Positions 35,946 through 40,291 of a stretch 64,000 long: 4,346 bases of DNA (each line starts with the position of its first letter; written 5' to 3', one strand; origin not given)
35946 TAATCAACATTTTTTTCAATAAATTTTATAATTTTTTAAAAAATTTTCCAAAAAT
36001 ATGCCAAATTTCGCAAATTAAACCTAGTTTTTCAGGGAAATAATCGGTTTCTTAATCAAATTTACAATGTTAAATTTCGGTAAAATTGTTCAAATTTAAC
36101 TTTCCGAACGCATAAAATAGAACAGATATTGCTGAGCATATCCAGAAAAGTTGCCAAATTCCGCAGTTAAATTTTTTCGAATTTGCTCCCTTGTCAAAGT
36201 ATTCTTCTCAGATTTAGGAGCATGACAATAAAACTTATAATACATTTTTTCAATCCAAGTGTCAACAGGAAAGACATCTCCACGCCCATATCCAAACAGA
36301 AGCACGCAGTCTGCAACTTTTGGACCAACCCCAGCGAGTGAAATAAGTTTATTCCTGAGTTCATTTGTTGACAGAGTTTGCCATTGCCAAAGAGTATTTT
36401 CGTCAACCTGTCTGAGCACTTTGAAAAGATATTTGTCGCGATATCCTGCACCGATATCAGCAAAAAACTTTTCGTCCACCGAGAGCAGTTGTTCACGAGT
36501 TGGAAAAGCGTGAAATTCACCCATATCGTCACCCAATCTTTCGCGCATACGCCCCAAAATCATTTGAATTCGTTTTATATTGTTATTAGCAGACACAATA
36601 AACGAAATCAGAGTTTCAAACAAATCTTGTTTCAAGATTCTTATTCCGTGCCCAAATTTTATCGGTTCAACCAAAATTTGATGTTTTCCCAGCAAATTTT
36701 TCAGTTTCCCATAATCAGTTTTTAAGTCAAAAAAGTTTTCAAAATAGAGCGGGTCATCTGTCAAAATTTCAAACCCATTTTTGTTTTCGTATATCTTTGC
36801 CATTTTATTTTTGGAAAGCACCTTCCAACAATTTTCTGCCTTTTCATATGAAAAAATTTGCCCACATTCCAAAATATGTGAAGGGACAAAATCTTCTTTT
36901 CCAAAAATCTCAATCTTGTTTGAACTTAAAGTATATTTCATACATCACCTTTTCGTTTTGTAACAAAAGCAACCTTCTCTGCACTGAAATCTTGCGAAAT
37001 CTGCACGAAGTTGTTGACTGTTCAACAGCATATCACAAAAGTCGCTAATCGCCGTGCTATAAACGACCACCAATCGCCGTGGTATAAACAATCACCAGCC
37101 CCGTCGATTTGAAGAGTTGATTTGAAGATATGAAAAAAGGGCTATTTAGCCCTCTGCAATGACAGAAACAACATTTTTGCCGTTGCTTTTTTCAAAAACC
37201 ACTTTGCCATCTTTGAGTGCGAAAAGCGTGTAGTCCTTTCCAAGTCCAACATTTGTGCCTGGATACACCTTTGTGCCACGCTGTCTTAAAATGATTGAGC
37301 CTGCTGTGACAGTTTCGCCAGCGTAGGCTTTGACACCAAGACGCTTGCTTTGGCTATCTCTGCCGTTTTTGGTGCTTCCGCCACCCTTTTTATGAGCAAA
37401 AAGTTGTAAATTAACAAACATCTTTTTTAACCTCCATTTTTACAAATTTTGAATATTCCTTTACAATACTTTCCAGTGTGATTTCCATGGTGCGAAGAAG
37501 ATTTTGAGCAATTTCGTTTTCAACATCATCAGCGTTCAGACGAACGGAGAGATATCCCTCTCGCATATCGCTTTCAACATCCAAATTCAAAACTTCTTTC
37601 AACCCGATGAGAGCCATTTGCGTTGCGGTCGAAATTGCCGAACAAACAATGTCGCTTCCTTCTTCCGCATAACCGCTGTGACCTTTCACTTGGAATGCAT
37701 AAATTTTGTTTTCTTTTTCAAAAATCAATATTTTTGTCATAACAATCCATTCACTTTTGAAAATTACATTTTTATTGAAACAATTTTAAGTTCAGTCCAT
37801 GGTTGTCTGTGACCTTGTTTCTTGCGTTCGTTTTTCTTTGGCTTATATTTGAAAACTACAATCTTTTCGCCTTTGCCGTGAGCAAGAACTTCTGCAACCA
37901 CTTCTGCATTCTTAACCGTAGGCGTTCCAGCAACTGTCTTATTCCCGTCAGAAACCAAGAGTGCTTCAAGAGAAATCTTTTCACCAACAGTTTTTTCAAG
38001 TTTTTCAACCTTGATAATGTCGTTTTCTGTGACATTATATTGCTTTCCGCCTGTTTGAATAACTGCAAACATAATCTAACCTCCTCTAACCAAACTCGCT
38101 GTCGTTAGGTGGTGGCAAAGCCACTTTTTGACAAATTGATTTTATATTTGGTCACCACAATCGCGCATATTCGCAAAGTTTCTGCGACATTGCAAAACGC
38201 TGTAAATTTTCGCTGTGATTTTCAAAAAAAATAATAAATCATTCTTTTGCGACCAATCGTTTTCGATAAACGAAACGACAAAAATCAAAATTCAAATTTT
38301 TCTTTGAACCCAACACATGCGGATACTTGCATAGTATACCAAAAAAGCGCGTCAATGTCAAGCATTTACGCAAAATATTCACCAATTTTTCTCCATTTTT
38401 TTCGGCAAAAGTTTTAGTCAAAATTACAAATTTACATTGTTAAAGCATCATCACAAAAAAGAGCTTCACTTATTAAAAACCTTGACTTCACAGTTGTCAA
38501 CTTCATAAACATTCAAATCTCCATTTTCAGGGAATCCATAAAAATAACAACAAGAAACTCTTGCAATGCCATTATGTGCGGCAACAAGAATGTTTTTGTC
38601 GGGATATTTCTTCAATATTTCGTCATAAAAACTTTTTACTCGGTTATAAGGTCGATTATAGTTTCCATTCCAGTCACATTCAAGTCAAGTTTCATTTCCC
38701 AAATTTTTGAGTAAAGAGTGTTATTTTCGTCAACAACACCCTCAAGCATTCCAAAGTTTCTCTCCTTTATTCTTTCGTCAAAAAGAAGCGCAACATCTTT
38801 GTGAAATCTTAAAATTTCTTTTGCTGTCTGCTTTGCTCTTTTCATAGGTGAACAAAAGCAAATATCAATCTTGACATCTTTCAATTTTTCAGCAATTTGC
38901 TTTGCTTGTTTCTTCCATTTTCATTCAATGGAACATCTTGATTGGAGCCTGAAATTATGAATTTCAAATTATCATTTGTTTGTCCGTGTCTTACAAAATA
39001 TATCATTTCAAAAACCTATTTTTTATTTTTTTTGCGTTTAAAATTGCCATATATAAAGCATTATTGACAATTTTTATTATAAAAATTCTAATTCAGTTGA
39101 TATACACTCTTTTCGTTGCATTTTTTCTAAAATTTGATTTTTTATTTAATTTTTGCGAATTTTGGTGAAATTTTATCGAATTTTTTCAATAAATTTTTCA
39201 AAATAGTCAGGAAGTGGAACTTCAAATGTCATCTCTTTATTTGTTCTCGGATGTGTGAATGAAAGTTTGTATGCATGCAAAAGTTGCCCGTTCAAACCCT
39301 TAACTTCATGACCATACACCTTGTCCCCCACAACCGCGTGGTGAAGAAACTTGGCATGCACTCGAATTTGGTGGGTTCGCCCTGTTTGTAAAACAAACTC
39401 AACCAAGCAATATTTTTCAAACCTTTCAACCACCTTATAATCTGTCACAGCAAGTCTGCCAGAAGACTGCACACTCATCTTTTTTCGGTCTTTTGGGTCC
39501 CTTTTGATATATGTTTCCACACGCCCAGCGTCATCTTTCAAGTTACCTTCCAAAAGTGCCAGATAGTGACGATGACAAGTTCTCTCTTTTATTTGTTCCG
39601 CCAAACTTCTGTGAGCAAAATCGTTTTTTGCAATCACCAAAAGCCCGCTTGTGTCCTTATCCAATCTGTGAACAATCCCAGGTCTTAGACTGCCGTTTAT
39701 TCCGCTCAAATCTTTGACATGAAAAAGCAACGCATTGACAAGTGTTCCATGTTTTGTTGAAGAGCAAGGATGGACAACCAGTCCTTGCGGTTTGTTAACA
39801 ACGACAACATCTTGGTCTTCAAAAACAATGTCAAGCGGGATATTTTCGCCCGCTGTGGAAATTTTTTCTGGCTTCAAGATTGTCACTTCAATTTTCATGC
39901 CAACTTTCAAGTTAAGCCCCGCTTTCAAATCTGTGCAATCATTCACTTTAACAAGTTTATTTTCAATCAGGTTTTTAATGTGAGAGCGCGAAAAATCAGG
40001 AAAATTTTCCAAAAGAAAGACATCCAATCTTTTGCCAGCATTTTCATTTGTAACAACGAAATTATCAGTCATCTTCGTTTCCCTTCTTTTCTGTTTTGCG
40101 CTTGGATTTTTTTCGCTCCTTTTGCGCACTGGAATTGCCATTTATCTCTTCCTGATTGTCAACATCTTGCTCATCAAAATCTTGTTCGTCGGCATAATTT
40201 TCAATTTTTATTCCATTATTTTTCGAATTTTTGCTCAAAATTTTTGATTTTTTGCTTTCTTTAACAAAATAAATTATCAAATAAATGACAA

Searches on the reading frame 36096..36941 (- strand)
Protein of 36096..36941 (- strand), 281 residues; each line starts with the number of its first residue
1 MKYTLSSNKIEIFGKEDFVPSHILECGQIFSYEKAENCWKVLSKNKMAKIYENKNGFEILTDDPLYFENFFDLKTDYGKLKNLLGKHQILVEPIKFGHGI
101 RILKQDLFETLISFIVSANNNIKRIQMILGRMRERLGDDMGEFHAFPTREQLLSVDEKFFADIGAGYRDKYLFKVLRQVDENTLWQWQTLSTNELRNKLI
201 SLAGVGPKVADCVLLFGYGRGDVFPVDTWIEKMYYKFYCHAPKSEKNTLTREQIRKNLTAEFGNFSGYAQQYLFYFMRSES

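Call 45: search_protein_families(library=pfam, proteins=[window:36096-36941:-], max_evalue=0.00001)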
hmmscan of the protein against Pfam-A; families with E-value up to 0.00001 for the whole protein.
window:36096-36941:- (281 aa): 2 families
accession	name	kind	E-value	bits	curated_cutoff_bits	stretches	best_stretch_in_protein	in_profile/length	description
PF07934.18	OGG_N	-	7.1e-14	52.4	23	1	14-111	5-115/115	8-oxoguanine DNA glycosylase, N-terminal domain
PF00730.31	HhH-GPD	-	2.3e-06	28.3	26.2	1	112-248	1-98/108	HhH-GPD superfamily base excision DNA repair protein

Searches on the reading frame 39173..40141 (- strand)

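Call 45: search_protein_families(library=pfam, proteins=[window:39173-40141:-], max_evalue=0.00001)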
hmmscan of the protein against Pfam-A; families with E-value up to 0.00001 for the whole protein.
window:39173-40141:- (322 aa): 1 family
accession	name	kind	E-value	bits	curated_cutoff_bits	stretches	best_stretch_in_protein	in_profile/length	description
PF00849.27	PseudoU_synth_2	-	1.1e-34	120.2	26.8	1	111-263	1-150/152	RNA pseudouridylate synthase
